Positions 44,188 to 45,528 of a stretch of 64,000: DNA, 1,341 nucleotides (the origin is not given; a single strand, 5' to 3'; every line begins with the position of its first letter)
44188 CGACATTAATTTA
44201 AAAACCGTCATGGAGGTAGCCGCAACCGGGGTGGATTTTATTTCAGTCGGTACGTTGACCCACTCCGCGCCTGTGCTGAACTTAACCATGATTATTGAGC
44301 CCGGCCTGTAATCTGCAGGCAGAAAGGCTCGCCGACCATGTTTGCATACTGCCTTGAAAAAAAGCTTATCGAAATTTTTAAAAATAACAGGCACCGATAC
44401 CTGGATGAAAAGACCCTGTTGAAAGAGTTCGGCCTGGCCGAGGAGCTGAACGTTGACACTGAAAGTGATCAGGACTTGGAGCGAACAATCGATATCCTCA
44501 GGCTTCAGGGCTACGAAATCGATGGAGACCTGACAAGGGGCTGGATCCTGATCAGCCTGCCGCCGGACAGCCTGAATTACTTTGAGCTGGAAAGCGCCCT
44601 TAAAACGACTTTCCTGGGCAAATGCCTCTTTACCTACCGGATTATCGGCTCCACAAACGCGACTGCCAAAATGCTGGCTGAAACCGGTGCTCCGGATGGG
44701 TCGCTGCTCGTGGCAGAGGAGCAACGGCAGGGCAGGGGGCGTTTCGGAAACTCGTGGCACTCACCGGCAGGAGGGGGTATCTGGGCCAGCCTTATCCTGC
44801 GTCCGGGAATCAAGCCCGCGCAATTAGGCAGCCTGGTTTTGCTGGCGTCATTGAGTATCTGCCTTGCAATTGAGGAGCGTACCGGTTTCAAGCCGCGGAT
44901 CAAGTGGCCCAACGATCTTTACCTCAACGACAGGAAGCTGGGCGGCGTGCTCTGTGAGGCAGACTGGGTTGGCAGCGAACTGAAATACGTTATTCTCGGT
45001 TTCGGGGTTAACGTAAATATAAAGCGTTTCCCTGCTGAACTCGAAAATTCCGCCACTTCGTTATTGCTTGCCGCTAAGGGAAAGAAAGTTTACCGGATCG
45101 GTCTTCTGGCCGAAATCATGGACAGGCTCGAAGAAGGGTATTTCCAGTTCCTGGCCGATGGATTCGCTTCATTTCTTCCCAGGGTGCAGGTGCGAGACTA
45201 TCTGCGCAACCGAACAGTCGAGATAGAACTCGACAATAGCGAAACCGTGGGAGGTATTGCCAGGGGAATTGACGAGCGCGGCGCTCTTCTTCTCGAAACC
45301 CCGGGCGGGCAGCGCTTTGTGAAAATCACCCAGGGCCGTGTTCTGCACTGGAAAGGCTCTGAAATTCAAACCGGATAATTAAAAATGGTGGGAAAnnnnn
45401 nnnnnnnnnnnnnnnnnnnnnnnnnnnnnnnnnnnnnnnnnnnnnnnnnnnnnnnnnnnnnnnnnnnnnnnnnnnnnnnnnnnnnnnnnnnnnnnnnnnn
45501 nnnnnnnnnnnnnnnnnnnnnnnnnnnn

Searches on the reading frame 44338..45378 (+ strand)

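Call 14: search_protein_families(library=pfam, proteins=[window:44338-45378:+], max_evalue=0.001)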
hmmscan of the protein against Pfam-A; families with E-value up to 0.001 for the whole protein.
window:44338-45378:+ (346 aa): 2 families
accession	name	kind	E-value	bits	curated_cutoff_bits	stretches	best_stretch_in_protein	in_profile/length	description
PF03099.24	BPL_LplA_LipB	-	4.7e-23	82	21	1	103-225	5-133/133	Biotin/lipoate A/B protein ligase family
PF02237.23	BPL_C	-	1.1e-08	35.2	21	1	291-326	3-38/48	Biotin protein ligase C terminal domain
